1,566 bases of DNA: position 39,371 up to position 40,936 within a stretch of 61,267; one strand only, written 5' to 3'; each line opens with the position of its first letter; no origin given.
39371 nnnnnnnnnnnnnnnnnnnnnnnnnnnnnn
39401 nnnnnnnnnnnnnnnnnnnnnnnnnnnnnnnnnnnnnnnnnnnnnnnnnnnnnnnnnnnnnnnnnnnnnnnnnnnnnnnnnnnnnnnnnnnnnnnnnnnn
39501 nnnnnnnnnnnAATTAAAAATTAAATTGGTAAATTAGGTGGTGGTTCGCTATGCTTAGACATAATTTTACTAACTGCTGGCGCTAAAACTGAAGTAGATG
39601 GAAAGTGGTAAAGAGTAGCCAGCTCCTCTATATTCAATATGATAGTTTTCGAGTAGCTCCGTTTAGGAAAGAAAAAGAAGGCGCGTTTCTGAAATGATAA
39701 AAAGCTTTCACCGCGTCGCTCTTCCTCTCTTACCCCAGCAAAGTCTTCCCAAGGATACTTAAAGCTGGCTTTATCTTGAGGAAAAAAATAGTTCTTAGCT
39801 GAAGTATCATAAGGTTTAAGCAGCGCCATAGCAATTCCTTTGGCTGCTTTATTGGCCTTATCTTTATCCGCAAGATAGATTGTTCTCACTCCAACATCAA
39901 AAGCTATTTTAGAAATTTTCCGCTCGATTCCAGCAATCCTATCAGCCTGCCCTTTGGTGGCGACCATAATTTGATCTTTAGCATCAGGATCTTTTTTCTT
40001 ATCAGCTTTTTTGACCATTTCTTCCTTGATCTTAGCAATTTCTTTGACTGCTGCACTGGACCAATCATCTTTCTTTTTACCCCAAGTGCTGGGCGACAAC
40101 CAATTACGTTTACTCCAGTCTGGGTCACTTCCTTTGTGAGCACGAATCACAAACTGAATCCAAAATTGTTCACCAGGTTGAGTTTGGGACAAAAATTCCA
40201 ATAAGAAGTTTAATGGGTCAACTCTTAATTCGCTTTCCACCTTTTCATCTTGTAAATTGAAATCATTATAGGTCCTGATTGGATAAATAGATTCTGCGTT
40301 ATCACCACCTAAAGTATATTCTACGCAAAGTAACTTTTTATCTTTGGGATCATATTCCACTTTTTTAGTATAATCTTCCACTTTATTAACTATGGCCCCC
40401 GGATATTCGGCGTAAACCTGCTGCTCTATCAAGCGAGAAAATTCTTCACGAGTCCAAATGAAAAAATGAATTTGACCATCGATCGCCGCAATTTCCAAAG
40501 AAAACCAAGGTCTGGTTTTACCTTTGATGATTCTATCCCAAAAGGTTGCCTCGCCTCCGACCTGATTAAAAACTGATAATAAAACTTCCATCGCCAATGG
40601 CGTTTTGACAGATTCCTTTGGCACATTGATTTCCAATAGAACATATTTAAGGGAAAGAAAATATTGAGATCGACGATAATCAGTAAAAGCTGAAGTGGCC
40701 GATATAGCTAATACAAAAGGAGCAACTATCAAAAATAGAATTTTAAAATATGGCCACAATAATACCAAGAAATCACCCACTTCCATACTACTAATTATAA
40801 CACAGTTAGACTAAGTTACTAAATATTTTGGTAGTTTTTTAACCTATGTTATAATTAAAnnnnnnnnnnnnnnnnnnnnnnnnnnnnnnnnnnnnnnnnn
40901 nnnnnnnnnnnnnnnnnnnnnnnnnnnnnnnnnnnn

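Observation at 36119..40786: Five-gene operon of uncharacterised envelope proteins: a candidate novel cell-surface or defence module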

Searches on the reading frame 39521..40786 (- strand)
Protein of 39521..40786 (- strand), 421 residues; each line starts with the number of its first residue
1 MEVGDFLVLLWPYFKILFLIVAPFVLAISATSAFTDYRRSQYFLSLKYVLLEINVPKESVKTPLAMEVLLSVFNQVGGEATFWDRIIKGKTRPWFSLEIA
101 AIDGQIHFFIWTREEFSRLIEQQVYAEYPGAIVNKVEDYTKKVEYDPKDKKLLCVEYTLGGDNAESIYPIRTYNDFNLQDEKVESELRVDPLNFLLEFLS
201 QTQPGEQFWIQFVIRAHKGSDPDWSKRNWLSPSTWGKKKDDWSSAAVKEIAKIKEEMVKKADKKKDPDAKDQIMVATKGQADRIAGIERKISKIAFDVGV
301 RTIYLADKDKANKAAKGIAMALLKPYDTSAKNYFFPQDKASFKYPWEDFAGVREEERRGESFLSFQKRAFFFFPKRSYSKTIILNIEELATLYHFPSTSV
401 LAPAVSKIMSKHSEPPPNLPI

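Call 3: search_protein_families(library=pfam, proteins=[window:39521-40786:-], max_evalue=1)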
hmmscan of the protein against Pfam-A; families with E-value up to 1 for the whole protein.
window:39521-40786:- (421 aa): 0 families

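Call 4: search_protein_families(library=ncbifam, proteins=[window:39521-40786:-], max_evalue=1)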
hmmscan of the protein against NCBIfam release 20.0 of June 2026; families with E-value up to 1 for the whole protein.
window:39521-40786:- (421 aa): 0 families

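Call 5: search_protein_families(library=padloc, proteins=[window:39521-40786:-], max_evalue=1)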
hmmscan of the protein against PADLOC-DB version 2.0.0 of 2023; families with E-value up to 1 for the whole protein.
window:39521-40786:- (421 aa): 0 families

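Call 9: find_homologous_proteins(query=window:39521-40786:-)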
Query window:39521-40786:- (421 aa): 797 proteins with E <= 0.001 among 5423 candidates; the best 120 are listed.
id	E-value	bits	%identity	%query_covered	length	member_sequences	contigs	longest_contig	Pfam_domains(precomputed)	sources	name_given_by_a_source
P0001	2.8e-281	951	100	100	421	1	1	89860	PF26449.1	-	-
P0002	2.3e-160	552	58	100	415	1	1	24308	PF26449.1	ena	-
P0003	7.1e-116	406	46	100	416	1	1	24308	PF26449.1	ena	-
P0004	2.4e-113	397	46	99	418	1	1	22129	PF26449.1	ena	-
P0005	6.7e-102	360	44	92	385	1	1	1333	-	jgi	-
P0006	1.8e-82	296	39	99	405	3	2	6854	PF26449.1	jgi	jgi:hypothetical protein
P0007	3.8e-81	291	38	100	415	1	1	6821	PF26449.1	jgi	jgi:hypothetical protein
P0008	4.0e-81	291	41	100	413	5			PF26449.1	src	-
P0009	9.7e-81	290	40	98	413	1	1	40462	PF26449.1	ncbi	-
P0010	1.8e-80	289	39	100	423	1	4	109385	PF26449.1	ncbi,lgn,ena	-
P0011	4.5e-80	288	38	97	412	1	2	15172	PF26449.1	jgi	-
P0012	4.7e-80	288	38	99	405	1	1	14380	PF26449.1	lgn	-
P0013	7.6e-80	287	40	99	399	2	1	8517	PF26449.1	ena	-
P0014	9.5e-80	287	39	96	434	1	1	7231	PF26449.1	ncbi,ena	-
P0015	1.1e-79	287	39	100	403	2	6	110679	PF26449.1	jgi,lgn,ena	-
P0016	1.6e-79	286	39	100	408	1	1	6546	PF26449.1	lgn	-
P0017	3.8e-79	285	38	100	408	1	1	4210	PF26449.1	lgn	-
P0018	6.8e-79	284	40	91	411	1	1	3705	PF26449.1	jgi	jgi:hypothetical protein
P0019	7.0e-79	284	40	96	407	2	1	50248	PF26449.1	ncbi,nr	ncbi:MAG TPA: hypothetical protein PKA60_00075 [Candidatus Paceibacterota bacterium]|nr:hypothetical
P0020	8.5e-79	284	39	91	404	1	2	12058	PF26449.1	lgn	-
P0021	1.6e-78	283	39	100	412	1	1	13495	PF26449.1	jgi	jgi:hypothetical protein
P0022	2.5e-78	282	38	91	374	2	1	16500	PF26449.1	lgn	-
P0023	2.6e-78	282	39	99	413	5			PF26449.1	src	-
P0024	2.8e-78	282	39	95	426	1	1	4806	PF26449.1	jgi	jgi:hypothetical protein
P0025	2.8e-78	282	39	100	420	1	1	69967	PF26449.1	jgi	jgi:hypothetical protein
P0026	7.5e-78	280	38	100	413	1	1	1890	PF26449.1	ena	-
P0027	1.0e-77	280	38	100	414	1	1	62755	PF26449.1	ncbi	-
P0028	1.0e-77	280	37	96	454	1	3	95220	PF26449.1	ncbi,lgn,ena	-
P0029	2.6e-77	279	38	99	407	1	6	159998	PF26449.1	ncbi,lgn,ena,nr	ncbi:MAG TPA: hypothetical protein PJ997_00265 [Candidatus Paceibacterota bacterium]|nr:hypothetical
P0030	1.3e-76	276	38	100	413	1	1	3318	PF26449.1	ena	-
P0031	1.8e-76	276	39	96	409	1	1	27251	PF26449.1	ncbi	-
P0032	2.6e-76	275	37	95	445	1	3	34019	PF26449.1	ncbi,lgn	-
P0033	3.6e-76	275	38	97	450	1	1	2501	PF26449.1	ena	-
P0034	4.1e-76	275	39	92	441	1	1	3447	PF26449.1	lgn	-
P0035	4.8e-76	275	37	95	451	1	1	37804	PF26449.1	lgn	-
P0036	4.9e-76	274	37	100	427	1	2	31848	PF26449.1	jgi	jgi:hypothetical protein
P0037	1.2e-75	273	38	100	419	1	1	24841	PF26449.1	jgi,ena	-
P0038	1.3e-75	273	39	95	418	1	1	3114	PF26449.1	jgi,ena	-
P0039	1.3e-75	273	38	97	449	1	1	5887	PF26449.1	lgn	-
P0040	1.4e-75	273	37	95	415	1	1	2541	PF26449.1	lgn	-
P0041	5.7e-75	271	36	100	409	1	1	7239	PF26449.1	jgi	jgi:hypothetical protein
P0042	1.2e-74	270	39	96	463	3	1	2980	PF26449.1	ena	-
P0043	1.3e-74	270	38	100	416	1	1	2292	PF26449.1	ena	-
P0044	1.3e-74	270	38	95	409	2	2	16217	PF26449.1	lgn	-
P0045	1.5e-74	270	39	95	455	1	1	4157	PF26449.1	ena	-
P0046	1.5e-74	270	35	97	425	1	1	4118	PF26449.1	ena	-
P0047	2.2e-74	269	38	98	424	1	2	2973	PF26449.1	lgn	-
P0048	3.1e-74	269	38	95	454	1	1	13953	PF26449.1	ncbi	-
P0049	3.4e-74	268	38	95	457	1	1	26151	PF26449.1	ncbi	-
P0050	3.6e-74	268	37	96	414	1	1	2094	PF26449.1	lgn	-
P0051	3.8e-74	268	40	96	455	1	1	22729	PF26449.1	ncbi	ncbi:MAG: hypothetical protein WA058_02020 [Minisyncoccia bacterium]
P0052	3.8e-74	268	40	96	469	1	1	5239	PF26449.1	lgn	-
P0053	4.2e-74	268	38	93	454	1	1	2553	PF26449.1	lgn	-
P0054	4.9e-74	268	39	91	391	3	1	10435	PF26449.1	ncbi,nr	ncbi:hypothetical protein IIB50_02480, partial [Patescibacteria group bacterium]|nr:hypothetical pro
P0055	6.0e-74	268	38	100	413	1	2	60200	PF26449.1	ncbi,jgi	-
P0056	7.6e-74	267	38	96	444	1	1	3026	PF26449.1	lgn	-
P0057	9.4e-74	267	38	95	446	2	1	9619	PF26449.1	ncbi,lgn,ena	-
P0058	2.1e-73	266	37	97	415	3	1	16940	PF26449.1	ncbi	-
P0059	2.6e-73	266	36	97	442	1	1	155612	PF26449.1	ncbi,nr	ncbi:MAG: hypothetical protein OQJ98_01995 [Candidatus Pacebacteria bacterium]|nr:hypothetical prote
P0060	3.8e-73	265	35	98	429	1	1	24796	PF26449.1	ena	-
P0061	3.8e-73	265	40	96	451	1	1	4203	PF26449.1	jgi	-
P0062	4.1e-73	265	37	96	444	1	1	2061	PF26449.1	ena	-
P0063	4.2e-73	265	35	96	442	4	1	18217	PF26449.1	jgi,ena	-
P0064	4.5e-73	265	38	99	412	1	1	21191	PF26449.1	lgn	-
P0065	4.5e-73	265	38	95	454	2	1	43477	PF26449.1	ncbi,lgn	ncbi:MAG TPA: hypothetical protein VF829_02045 [Candidatus Paceibacterota bacterium]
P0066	4.6e-73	265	37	100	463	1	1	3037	PF26449.1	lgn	-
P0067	4.8e-73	265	39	96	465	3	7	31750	PF26449.1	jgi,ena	-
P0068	6.7e-73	264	39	100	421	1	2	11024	PF26449.1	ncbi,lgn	-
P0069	7.6e-73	264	37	95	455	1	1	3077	PF26449.1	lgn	-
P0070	8.7e-73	264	39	95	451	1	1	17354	PF26449.1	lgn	-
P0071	8.8e-73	264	39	95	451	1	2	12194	PF26449.1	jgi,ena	jgi:hypothetical protein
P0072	1.1e-72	263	37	100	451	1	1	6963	PF26449.1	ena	-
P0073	1.1e-72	263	38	95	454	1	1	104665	PF26449.1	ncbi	ncbi:MAG: hypothetical protein ACYC75_01620 [Minisyncoccota bacterium]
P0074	1.3e-72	263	37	100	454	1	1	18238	PF26449.1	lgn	-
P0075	1.3e-72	263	36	100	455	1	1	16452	PF26449.1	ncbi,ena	-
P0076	1.4e-72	263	38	96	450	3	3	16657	PF26449.1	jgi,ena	-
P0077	1.5e-72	263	37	95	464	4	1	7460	PF26449.1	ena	-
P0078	1.9e-72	263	39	96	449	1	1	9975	PF26449.1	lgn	-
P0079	1.9e-72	263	38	95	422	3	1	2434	PF26449.1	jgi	-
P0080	2.1e-72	263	39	96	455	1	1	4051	PF26449.1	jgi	-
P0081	2.1e-72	262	37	96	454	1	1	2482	PF26449.1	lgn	-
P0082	2.3e-72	262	36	92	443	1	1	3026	PF26449.1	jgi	jgi:hypothetical protein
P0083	3.6e-72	262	37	100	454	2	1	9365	PF26449.1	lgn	-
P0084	4.9e-72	261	39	96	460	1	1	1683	PF26449.1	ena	-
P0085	5.0e-72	261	38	95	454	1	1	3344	PF26449.1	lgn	-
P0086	6.5e-72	261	39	96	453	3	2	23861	PF26449.1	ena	-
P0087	7.2e-72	261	39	95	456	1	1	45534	PF26449.1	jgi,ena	-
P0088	8.0e-72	261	38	96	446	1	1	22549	PF26449.1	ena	-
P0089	8.2e-72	261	38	95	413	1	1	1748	PF26449.1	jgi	jgi:hypothetical protein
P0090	9.9e-72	260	37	100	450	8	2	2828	PF26449.1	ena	-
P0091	1.1e-71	260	38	100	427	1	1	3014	PF26449.1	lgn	-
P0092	1.2e-71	260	38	95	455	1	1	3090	PF26449.1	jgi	jgi:hypothetical protein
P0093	1.9e-71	259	37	96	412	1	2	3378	PF26449.1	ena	-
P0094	2.2e-71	259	37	100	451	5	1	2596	PF26449.1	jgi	jgi:hypothetical protein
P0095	2.4e-71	259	37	96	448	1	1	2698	PF26449.1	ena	-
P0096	2.5e-71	259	37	96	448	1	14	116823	PF26449.1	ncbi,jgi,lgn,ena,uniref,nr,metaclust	ncbi:hypothetical protein A3G63_02850 [Candidatus Kaiserbacteria bacterium RIFCSPLOWO2_12_FULL_52_8]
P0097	2.7e-71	259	36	96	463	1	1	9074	PF26449.1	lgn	-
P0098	3.2e-71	259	37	97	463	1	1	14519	PF26449.1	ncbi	-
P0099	3.4e-71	259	39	95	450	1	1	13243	PF26449.1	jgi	jgi:hypothetical protein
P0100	3.6e-71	258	37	95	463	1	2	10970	PF26449.1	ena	-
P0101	3.7e-71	258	36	100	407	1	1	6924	PF26449.1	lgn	-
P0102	3.8e-71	258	38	95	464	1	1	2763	PF26449.1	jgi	jgi:hypothetical protein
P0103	4.8e-71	258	38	95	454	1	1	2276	PF26449.1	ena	-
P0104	5.2e-71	258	37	95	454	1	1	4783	PF26449.1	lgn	-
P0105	5.2e-71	258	37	96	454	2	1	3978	PF26449.1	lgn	-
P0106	6.7e-71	258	39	95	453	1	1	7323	PF26449.1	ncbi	-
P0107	6.9e-71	258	37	95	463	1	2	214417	PF26449.1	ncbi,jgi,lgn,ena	-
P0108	7.8e-71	257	36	95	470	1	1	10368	PF26449.1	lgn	-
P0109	8.7e-71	257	37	96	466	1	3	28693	PF26449.1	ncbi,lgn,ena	-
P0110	9.0e-71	257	39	96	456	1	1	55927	PF26449.1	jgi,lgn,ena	-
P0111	9.4e-71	257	36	95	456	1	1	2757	PF26449.1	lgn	-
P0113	1.2e-70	257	39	91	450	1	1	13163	PF26449.1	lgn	-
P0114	1.2e-70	257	37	96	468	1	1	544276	PF26449.1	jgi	jgi:hypothetical protein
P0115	1.3e-70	257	37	95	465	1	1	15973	PF26449.1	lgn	-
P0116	1.4e-70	257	38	100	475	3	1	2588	PF26449.1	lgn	-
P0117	1.4e-70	256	38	95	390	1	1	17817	PF26449.1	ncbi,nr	ncbi:MAG: hypothetical protein NUV60_02900, partial [Patescibacteria group bacterium]|nr:hypothetica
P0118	1.5e-70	256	37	96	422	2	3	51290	PF26449.1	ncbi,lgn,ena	-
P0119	1.8e-70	256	37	95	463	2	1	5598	PF26449.1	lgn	-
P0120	2.3e-70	256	37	96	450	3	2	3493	PF26449.1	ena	-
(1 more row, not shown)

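Call 11: find_encoding_contigs(protein=P0002, flank=10000, max_places=2)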
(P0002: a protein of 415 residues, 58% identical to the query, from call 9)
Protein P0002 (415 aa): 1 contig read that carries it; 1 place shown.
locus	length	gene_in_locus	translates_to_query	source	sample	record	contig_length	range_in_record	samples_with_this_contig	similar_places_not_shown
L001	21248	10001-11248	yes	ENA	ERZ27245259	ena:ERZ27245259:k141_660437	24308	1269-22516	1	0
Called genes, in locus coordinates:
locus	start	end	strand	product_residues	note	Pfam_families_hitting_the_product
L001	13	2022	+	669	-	PF00580:UvrD-helicase, PF01443:Viral_helicase1 (faint), PF13245:AAA_19, PF13604:AAA_30 (faint), PF13087:AAA_12 (faint), PF13361:UvrD_C, PF13538:UvrD_C_2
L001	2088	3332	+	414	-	PF01541:GIY-YIG (weak), PF08459:UvrC_RNaseH_dom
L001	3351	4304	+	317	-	PF02779:Transket_pyr, PF02780:Transketolase_C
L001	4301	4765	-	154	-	PF07963:N_methyl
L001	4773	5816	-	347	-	PF00294:PfkB, PF08543:Phos_pyr_kin (weak)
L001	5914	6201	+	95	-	-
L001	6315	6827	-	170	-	PF05198:IF3_N, PF00707:IF3_C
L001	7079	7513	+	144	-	PF09864:MliC (weak)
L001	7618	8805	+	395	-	PF00871:Acetate_kinase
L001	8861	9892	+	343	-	PF04545:Sigma70_r4, PF05066:HARE-HTH (weak)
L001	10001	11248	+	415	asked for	PF26449:DUF8128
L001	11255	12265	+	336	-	-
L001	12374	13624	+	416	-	PF26449:DUF8128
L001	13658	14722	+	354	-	-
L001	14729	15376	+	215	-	PF09335:VTT_dom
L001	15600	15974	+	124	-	-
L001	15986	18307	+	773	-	PF07581:Glug (faint)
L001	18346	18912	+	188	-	-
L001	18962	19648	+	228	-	PF00318:Ribosomal_S2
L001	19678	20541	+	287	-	PF00889:EF_TS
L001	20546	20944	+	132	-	-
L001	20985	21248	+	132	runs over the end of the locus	-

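Call 12: find_encoding_contigs(protein=P0029, flank=10000, max_places=2)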
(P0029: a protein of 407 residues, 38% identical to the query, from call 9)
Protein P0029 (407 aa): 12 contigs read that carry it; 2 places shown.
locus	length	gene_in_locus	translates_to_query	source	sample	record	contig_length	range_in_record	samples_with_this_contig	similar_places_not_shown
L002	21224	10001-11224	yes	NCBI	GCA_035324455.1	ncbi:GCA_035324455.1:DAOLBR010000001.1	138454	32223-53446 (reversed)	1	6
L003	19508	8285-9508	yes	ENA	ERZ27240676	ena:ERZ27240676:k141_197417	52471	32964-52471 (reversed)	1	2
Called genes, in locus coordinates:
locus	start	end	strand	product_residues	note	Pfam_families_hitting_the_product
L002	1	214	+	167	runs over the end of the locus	-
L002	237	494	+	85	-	-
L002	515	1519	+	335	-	-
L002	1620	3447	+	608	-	-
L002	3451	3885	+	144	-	-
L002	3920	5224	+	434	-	PF11104:PilM_2, PF06723:MreB_Mbl (faint), PF14450:FtsA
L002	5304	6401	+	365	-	PF01926:MMR_HSR1, PF02421:FeoB_N, PF06071:YchF-GTPase_C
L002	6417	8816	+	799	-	PF00133:tRNA-synt_1, PF09334:tRNA-synt_1g, PF13603:tRNA-synt_1_2, PF00133:tRNA-synt_1, PF08264:Anticodon_1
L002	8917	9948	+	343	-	PF04545:Sigma70_r4, PF05066:HARE-HTH (faint)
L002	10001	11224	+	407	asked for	PF26449:DUF8128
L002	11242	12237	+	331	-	PF02618:YceG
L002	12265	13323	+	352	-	PF02540:NAD_synthase (weak), PF03054:tRNA_Me_trans, PF20259:tRNA_Me_trans_M, PF20258:tRNA_Me_trans_C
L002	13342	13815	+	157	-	-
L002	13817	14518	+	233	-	PF03477:ATP-cone, PF04471:Mrr_cat (weak)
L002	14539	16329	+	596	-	PF01411:tRNA-synt_2c, PF07973:tRNA_SAD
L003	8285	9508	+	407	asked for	PF26449:DUF8128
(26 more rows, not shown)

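Call 13: find_encoding_contigs(protein=P0107, flank=10000, max_places=2)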
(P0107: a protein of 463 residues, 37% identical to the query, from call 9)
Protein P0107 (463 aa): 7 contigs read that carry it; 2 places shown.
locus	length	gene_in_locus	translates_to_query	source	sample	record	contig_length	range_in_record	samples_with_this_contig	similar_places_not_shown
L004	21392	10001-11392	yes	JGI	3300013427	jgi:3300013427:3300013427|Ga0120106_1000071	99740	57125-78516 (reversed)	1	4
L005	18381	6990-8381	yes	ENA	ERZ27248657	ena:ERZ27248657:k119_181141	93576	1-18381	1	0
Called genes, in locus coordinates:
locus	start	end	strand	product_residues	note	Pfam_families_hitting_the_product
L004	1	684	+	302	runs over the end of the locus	PF00231:ATP-synt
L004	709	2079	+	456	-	PF02874:ATP-synt_ab_N, PF00006:ATP-synt_ab, PF22919:ATP-synt_VA_C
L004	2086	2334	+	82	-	PF02823:ATP-synt_DE_N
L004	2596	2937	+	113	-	-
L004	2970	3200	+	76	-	-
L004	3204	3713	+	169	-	-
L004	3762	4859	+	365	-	PF01926:MMR_HSR1, PF02421:FeoB_N, PF06071:YchF-GTPase_C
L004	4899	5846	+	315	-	PF18920:DUF5671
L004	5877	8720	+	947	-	PF00133:tRNA-synt_1, PF09334:tRNA-synt_1g, PF13603:tRNA-synt_1_2, PF00293:NUDIX, PF00133:tRNA-synt_1, PF09334:tRNA-synt_1g (weak), PF08264:Anticodon_1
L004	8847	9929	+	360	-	PF04545:Sigma70_r4, PF05066:HARE-HTH (faint)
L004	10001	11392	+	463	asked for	PF26449:DUF8128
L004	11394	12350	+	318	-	PF02618:YceG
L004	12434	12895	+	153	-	-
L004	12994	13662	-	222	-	PF01797:Y1_Tnp (weak)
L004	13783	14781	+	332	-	PF02540:NAD_synthase (faint), PF03054:tRNA_Me_trans, PF20259:tRNA_Me_trans_M, PF20258:tRNA_Me_trans_C (weak)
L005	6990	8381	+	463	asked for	PF26449:DUF8128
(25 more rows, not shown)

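Call 19: find_related_loci(query=A1, collection=genome_contigs, flank=10000)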
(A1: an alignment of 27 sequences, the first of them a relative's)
Query A1 (421 aa) in genome_contigs; peptide patterns used: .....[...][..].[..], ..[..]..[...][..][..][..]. (x = any residue, [..] = any of these).
600 stretches matched a pattern (row limit reached: there are more); 593 encode a relative of the query (tblastn E <= 1e-3); the best 80 are kept; 80 distinct loci.
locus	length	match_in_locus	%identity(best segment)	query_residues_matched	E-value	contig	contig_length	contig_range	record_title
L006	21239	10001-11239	44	5-421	8e-117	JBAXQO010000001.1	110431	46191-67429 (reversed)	MAG: bacterium isolate ELA559 MAG559_1, whole genome shotgun sequence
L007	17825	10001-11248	44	4-421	5e-114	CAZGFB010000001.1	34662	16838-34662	MAG TPA_asm: uncultured Candidatus Saccharibacteria bacterium isolate SRP272421_co1_287 genome assembly, contig: NODE_25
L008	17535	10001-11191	39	20-421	6e-89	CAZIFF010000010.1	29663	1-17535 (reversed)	MAG TPA_asm: uncultured Candidatus Saccharibacteria bacterium isolate SRP286056_co1_522 genome assembly, contig: NODE_17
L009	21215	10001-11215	38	3-421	5e-89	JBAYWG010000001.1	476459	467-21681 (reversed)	MAG: Candidatus Paceibacterota bacterium isolate SO_2016_LW3_78 scaffold00007_LW162_2016, whole genome shotgun sequence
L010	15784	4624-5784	40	14-421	1e-87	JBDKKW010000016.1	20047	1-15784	MAG: Candidatus Parcubacteria bacterium isolate hopbrook_2019_sw_WHONDRS-S19S_0012_A_bin.19 scaffold_0000094, whole geno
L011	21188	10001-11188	40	20-421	3e-87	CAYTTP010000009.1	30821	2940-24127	MAG TPA_asm: uncultured Candidatus Saccharibacteria bacterium isolate SRP302895_co1_265 genome assembly, contig: NODE_26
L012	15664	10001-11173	39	13-421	1e-86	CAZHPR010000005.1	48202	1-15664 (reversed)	MAG TPA_asm: uncultured Candidatus Saccharibacteria bacterium isolate SRP300315_co1_17 genome assembly, contig: NODE_361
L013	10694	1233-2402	39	21-420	2e-86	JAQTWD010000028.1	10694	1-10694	MAG: Candidatus Paceibacterota bacterium isolate STC_102 NODE_14652_length_10694_cov_4.036056_Sandtown_C, whole genome s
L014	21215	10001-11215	36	3-421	4e-85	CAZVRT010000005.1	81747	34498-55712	MAG TPA_asm: uncultured Candidatus Saccharibacteria bacterium isolate SRP344714_co1_161 genome assembly, contig: NODE_67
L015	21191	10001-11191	37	8-420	1e-84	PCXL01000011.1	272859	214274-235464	MAG: Candidatus Zambryskibacteria bacterium CG10_big_fil_rev_8_21_14_0_10_42_12 CG10_8_21_14_0.10_scaffold_20_c, whole g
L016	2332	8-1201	38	14-420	6e-86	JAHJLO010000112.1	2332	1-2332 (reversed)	MAG: Patescibacteria group bacterium isolate Old_saline.mb.14 Old_saline.mb.14_k141_1208344, whole genome shotgun sequen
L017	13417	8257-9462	37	13-420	4e-81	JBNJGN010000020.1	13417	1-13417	MAG: Patescibacteria group bacterium isolate Y22_30dBSe2.bin.84 NODE_2735_length_13417_cov_27.527932, whole genome shotg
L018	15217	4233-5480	38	6-421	6e-81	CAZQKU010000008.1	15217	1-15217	MAG TPA_asm: uncultured Candidatus Saccharibacteria bacterium isolate binchicken_co3_590 genome assembly, contig: NODE_1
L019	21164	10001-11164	38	19-420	4e-81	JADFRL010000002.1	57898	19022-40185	MAG: Patescibacteria group bacterium isolate B86T1L10 B86T1L10_NODE390, whole genome shotgun sequence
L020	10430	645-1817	37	15-421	3e-80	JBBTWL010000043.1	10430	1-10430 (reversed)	MAG: Patescibacteria group bacterium isolate H41-bin144_1 H41_bin144_1_000000000043, whole genome shotgun sequence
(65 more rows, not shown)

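Call 26: predict_structure(alignment_id=A1)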
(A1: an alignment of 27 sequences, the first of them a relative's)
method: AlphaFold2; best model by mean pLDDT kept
length: 421 residues; sequences in the alignment: 27
mean_pLDDT: 79.5   pTM: 0.78
mean pLDDT of the five models: 79.5, 78.8, 78.1, 77.7, 77.2
residues with pLDDT >= 90: 103; 70-90: 222; 50-70: 72; < 50: 24
segments of 3 or more residues with pLDDT < 50: 399-414, 418-421
pLDDT, mean of each block of 10 residues (from residue 1): 80 91 91 86 90 80 86 82 81 91 87 93 89 90 87 88 72 78 63 84 87 84 61 59 81 79 53 64 85 91 90 86 83 82 80 87 88 65 90 73 37 47 40
secondary structure, 60 per line:
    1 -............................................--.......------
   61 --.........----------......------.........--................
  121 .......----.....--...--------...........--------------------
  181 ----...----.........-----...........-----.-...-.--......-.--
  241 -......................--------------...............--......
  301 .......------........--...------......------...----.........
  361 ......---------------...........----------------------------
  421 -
elements in order: H2-45 E48-54 H63-71 H82-87 E94-102 E105-113 H114-127 E132-136 E150-160 H192-200 E206-216 H232-236 H242-263 H278-292 E295-307 H314-321 E333-338 H352-366 E382-385 H386-392

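Call 28: search_solved_structures(query=A1, max_evalue=10)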
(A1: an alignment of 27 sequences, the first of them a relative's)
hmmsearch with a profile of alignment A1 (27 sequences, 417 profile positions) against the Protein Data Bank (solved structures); distinct sequences matched with E-value up to 10: 2.
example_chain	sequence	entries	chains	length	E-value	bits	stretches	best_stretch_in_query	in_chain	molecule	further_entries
7ose_B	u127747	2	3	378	0.75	11.8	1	14-50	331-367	Cytochrome bd-II ubiquinol oxidase subunit 2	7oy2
6zu5_SZ0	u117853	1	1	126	1.2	11.1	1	240-291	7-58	eS25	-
